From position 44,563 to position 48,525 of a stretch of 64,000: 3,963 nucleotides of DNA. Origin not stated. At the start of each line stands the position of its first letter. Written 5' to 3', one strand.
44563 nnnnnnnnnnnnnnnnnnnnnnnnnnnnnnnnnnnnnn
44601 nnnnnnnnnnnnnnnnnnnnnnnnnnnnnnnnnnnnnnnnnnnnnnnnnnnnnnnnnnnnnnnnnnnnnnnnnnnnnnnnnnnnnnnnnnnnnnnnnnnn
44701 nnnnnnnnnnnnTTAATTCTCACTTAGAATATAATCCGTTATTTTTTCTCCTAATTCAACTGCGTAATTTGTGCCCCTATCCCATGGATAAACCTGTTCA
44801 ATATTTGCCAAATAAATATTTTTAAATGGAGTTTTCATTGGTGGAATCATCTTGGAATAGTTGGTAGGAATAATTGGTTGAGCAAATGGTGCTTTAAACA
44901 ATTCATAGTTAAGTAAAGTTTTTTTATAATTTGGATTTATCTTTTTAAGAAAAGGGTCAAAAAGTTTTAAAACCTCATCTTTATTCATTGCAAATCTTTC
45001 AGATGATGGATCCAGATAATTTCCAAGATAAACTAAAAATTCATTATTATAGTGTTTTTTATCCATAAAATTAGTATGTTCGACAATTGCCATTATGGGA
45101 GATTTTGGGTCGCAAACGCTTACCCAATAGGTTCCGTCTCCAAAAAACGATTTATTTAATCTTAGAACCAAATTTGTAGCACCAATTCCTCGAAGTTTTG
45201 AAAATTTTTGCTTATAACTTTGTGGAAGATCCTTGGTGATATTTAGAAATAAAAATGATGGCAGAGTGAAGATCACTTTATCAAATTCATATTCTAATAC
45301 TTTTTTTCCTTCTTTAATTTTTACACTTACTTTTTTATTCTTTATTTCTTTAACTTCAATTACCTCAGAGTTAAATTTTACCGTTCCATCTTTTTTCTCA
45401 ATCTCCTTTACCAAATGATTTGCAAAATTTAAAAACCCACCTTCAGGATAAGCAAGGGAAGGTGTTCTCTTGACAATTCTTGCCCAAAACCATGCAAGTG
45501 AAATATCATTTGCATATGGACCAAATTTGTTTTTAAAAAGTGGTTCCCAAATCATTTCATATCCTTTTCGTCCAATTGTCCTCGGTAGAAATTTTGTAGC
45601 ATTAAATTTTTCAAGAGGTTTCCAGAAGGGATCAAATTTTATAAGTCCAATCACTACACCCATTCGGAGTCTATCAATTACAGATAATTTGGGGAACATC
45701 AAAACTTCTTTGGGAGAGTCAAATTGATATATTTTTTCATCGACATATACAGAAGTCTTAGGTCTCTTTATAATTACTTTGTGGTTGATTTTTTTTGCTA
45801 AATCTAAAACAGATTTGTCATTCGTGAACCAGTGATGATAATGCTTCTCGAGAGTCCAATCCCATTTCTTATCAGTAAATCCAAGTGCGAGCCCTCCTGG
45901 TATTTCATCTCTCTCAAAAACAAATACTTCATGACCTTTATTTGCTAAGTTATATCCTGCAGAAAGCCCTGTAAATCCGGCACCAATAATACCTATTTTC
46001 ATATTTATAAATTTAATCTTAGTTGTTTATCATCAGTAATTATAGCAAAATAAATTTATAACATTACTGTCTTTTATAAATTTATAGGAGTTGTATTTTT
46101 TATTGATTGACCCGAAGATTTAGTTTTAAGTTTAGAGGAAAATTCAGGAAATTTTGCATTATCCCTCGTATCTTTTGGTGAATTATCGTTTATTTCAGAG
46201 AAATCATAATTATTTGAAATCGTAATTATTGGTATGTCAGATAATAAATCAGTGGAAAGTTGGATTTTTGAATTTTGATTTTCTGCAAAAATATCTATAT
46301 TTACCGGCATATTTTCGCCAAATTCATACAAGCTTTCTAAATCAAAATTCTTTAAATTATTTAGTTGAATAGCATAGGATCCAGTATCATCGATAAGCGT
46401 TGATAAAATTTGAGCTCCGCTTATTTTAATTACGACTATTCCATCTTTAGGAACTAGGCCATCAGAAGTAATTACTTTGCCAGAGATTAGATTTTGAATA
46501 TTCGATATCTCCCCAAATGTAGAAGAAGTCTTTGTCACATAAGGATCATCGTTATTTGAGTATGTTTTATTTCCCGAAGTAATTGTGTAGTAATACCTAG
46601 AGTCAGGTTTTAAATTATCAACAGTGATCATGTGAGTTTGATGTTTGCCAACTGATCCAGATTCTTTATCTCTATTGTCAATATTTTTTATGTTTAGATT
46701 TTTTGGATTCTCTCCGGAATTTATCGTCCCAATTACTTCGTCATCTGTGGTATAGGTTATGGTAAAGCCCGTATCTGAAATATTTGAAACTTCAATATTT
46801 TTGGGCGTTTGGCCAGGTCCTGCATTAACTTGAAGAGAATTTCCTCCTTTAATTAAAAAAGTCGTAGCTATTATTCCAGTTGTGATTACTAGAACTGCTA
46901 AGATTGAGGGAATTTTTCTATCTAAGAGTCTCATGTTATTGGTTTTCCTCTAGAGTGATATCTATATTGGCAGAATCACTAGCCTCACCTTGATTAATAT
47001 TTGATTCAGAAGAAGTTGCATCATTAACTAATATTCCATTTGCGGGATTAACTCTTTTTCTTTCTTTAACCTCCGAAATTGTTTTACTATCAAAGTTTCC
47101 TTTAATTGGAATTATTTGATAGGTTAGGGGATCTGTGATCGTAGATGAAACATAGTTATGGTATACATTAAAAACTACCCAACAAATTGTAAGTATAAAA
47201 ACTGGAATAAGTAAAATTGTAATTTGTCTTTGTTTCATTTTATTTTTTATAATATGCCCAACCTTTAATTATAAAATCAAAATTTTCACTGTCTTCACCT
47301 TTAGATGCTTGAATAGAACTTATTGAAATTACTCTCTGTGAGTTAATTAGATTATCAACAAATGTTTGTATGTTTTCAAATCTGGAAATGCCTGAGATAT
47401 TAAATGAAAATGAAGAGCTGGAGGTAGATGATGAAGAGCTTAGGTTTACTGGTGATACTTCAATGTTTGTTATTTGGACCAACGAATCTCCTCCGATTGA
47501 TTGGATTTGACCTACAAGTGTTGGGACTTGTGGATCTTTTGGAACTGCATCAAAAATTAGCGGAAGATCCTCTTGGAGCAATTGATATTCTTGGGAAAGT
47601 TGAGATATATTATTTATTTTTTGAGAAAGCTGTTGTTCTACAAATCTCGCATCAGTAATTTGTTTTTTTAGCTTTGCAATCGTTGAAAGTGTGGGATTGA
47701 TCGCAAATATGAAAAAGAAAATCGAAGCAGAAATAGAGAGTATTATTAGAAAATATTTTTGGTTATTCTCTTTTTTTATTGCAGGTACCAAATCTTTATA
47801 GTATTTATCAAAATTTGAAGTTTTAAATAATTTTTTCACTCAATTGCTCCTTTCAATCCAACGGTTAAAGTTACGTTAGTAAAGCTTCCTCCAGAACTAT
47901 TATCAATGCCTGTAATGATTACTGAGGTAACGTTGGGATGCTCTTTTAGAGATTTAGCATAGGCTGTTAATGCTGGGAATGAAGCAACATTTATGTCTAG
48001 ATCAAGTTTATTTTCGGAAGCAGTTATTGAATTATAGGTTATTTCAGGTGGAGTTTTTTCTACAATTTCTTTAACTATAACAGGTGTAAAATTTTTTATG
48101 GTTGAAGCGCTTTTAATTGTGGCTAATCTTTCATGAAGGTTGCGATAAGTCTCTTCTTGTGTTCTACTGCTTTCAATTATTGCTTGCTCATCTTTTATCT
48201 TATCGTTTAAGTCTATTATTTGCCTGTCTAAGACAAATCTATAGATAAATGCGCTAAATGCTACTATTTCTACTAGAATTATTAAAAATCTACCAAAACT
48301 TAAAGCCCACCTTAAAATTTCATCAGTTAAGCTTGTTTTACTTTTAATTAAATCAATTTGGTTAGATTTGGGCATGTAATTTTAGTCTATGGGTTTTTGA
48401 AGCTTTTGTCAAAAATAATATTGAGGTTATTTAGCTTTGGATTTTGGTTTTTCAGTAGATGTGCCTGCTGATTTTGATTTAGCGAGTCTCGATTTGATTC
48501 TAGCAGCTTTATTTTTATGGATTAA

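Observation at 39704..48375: Overlapping 8-gene minus-strand operon joining pilN/pilO to an FAD oxidoreductase and three GT-C-like polytopic membrane proteins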

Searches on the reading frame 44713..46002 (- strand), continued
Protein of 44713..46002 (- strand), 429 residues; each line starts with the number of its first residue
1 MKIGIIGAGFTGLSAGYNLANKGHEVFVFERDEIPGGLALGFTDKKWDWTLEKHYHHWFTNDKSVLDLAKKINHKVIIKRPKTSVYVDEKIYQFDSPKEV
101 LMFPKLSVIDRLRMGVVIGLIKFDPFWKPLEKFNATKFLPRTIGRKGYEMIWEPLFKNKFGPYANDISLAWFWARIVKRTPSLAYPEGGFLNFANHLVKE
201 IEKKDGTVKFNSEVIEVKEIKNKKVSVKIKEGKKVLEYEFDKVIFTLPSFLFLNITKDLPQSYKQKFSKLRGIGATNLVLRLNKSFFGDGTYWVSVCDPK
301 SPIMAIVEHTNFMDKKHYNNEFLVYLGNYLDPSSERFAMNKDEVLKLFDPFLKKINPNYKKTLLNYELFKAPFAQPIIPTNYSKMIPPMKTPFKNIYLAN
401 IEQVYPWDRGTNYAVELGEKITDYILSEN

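Call 84: find_encoding_contigs(protein=P0315, flank=10000, max_places=1)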
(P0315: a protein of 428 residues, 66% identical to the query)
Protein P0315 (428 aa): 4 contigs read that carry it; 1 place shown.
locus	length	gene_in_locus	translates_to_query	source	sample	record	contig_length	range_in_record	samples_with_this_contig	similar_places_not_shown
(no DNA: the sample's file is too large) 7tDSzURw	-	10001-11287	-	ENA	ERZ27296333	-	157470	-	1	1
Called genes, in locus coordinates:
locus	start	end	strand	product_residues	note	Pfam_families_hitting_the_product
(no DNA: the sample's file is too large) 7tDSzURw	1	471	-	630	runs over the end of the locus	-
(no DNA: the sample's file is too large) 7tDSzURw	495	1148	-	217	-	PF02585:PIG-L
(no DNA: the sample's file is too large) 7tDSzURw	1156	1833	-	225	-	PF05857:TraX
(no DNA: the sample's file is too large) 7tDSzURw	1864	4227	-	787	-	-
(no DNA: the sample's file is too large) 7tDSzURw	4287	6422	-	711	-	PF00009:GTP_EFTU, PF22042:EF-G_D2, PF03144:GTP_EFTU_D2, PF14492:EFG_III, PF16658:RF3_C, PF03764:EFG_IV, PF00679:EFG_C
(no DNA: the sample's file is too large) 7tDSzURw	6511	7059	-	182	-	-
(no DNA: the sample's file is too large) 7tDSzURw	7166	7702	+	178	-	-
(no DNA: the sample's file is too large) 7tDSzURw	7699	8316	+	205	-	PF04350:PilO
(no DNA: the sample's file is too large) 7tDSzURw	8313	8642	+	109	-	-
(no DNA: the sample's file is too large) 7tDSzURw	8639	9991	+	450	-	PF16656:Pur_ac_phosph_N, PF19077:Big_13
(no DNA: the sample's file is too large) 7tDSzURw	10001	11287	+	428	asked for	PF00070:Pyr_redox (faint), PF00890:FAD_binding_2 (weak), PF01266:DAO, PF01593:Amino_oxidase, PF01946:Thi4 (weak), PF07992:Pyr_redox_2 (faint), PF12831:FAD_oxidored (faint), PF13450:NAD_binding_8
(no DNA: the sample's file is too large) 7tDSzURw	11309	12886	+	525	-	PF13231:PMT_2 (weak)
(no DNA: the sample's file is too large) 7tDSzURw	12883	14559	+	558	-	PF02366:PMT, PF13231:PMT_2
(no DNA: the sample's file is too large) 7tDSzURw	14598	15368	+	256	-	PF05050:Methyltransf_21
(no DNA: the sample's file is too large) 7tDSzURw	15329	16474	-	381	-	PF13579:Glyco_trans_4_4, PF00534:Glycos_transf_1, PF20706:GT4-conflict (weak), PF13692:Glyco_trans_1_4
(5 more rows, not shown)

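Call 85: find_encoding_contigs(protein=P0320, flank=10000, max_places=1)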
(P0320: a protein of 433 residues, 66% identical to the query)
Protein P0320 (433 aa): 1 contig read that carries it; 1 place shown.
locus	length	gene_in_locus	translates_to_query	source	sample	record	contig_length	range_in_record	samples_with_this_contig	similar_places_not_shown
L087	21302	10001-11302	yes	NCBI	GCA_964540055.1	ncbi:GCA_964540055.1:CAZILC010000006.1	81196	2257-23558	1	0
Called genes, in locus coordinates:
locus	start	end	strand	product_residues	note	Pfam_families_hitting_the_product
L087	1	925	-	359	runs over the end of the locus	PF00704:Glyco_hydro_18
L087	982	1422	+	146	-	PF04140:ICMT (weak)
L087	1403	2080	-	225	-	PF02585:PIG-L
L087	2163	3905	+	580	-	-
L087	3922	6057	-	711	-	PF00009:GTP_EFTU, PF22042:EF-G_D2, PF03144:GTP_EFTU_D2, PF14492:EFG_III, PF16658:RF3_C, PF03764:EFG_IV, PF00679:EFG_C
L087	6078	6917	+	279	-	-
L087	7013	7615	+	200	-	-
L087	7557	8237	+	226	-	PF04350:PilO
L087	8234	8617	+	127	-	-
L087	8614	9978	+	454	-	PF16656:Pur_ac_phosph_N (weak), PF19077:Big_13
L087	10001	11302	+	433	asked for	PF00070:Pyr_redox (weak), PF00890:FAD_binding_2 (weak), PF01266:DAO, PF01593:Amino_oxidase, PF03486:HI0933_like (faint), PF07992:Pyr_redox_2 (weak), PF12831:FAD_oxidored (weak), PF13450:NAD_binding_8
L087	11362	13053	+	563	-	PF13231:PMT_2 (weak)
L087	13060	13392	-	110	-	-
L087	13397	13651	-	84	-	-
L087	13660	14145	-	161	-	-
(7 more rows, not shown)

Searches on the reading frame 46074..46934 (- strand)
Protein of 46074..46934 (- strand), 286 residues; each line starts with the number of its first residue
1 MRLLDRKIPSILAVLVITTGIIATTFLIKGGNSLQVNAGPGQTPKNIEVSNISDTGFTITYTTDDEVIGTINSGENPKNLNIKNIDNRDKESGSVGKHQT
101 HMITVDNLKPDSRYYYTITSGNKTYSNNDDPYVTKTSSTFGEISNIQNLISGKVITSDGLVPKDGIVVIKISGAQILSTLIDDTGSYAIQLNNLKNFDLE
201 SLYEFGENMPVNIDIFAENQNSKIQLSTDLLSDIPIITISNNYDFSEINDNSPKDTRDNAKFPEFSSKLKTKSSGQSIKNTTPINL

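Call 4: search_protein_families(library=pfam, proteins=[window:46074-46934:-], max_evalue=0.1)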
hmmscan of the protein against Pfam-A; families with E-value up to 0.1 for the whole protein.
window:46074-46934:- (286 aa): 4 families
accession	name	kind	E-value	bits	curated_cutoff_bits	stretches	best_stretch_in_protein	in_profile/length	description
PF16656.11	Pur_ac_phosph_N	-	1.8e-06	28.9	30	1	46-126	3-86/93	Purple acid Phosphatase, N-terminal domain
PF18740.7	EC042_2821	-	0.00032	21.7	24.9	1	58-127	5-75/97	EC042_2821-like Restriction Endonuclease-like domain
PF00041.27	fn3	-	0.00062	20.4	25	1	43-124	2-72/84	Fibronectin type III domain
PF09458.16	H_lectin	-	0.093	13.3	24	0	46-65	34-54/67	H-type lectin domain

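Call 5: search_protein_families(library=ncbifam, proteins=[window:46074-46934:-], max_evalue=0.1)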
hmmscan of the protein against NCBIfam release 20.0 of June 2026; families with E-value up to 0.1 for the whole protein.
window:46074-46934:- (286 aa): 0 families

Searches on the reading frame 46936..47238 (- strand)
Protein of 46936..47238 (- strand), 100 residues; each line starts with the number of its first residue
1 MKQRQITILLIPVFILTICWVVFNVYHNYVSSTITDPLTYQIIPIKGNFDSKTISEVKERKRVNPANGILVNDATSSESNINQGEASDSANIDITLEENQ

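Call 4: search_protein_families(library=pfam, proteins=[window:46936-47238:-], max_evalue=0.1)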
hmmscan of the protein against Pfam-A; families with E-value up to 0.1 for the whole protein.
window:46936-47238:- (100 aa): 0 families

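Call 5: search_protein_families(library=ncbifam, proteins=[window:46936-47238:-], max_evalue=0.1)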
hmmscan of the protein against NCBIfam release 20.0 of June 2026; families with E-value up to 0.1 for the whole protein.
window:46936-47238:- (100 aa): 1 family
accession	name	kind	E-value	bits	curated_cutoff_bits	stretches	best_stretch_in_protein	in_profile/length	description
NF010562.0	PRK13957.1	equivalog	0.0019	17.4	414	1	34-78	26-70/252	indole-3-glycerol-phosphate synthase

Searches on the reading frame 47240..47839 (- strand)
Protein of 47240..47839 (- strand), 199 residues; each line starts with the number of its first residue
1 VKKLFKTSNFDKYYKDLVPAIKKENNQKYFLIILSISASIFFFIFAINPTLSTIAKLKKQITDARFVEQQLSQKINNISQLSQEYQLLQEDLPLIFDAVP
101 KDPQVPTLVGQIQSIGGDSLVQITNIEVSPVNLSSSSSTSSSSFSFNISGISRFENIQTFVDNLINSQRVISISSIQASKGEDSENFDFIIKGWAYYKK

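Call 4: search_protein_families(library=pfam, proteins=[window:47240-47839:-], max_evalue=0.1)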
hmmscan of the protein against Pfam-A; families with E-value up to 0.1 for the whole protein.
window:47240-47839:- (199 aa): 3 families
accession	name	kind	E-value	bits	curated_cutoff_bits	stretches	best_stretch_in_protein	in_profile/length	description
PF04350.18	PilO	-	1.5e-10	41.8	22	1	56-184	3-127/145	Pilus assembly protein, PilO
PF20482.3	DUF6722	-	0.023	15.4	27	1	21-46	21-46/49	Family of unknown function (DUF6722)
PF04977.20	DivIC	-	0.074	13.3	28.9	0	40-88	5-50/80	Septum formation initiator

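Call 5: search_protein_families(library=ncbifam, proteins=[window:47240-47839:-], max_evalue=0.1)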
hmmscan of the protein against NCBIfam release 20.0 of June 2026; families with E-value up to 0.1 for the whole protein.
window:47240-47839:- (199 aa): 1 family
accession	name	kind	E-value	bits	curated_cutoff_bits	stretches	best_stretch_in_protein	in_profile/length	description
TIGR02878.1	spore_ypjB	equivalog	0.016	15.1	229.15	1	64-123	157-215/233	sporulation protein YpjB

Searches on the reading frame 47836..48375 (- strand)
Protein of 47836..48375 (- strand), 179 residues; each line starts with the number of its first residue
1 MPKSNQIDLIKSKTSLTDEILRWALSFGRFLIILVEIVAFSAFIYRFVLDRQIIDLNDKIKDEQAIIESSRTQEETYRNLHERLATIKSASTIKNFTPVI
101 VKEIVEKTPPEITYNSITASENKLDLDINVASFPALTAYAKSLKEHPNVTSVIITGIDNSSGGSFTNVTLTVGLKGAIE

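Call 4: search_protein_families(library=pfam, proteins=[window:47836-48375:-], max_evalue=0.1)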
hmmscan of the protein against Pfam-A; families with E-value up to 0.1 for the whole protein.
window:47836-48375:- (179 aa): 3 families
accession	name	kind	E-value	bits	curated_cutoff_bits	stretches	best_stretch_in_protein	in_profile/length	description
PF05137.18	PilN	-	0.039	14.4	22.8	1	102-161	4-63/78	Fimbrial assembly protein (PilN)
PF00195.25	Chal_sti_synt_N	-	0.054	13.4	27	1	72-149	41-117/225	Chalcone and stilbene synthases, N-terminal domain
PF00344.25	SecY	-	0.066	13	32.2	1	28-107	208-285/306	SecY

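Call 5: search_protein_families(library=ncbifam, proteins=[window:47836-48375:-], max_evalue=0.1)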
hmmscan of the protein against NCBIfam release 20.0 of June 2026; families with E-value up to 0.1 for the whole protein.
window:47836-48375:- (179 aa): 2 families
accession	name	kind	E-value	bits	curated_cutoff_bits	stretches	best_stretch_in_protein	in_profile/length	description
TIGR00967.1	3a0501s007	equivalog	0.05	12.5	253.6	1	31-89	302-358/414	preprotein translocase subunit SecY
TIGR01425.1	SRP54_euk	equivalog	0.071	12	576.25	0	135-166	227-260/428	signal recognition particle protein SRP54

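Call 79: search_solved_structures(query=A4, max_evalue=10)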
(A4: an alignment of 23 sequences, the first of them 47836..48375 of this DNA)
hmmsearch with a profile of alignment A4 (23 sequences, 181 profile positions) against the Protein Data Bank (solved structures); distinct sequences matched with E-value up to 10: 6.
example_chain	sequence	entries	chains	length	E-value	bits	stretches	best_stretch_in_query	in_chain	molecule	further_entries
3jc8_Na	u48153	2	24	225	0.00084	22.5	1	59-146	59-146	PilN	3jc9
2z4t_A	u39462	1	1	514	0.044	16.9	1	94-163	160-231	Beta-galactoside alpha-2,6-sialyltransferase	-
5sva_T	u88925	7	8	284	0.2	14.8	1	69-150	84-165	Mediator of RNA polymerase II transcription subunit 4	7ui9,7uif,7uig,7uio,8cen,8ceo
3g74_A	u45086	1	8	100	0.24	14.6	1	56-122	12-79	Protein of unknown function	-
9gsd_A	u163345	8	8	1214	0.76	12.9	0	74-98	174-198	Plasma membrane calcium-transporting ATPase 2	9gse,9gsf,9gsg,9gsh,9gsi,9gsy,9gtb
8qox_B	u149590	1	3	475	2.5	11.2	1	64-149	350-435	Conserved membrane protein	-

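Call 80: search_protein_families(library=pfam, alignment_id=A4, max_evalue=0.01)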
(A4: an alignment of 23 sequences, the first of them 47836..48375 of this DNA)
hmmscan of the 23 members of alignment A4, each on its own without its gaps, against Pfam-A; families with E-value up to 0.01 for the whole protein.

A. member 1, window:47836-48375:- (179 aa): 0 families

B. families by the number of members that match (of 23 scanned): 6 families
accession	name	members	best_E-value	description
PF05137.18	PilN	18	2e-13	Fimbrial assembly protein (PilN)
PF18595.6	Nuf2_DHR10-like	1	0.0019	Nuf2, DHR10-like domain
PF25240.1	PUB2_N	1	0.002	PUB2-like, N-terminal domain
PF18222.6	PilN_bio_d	1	0.0049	PilN biogenesis protein dimerization domain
PF12064.13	DUF3544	1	0.0056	Protein kinase C-binding protein 1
PF14899.11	DUF4492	1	0.0076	Domain of unknown function (DUF4492)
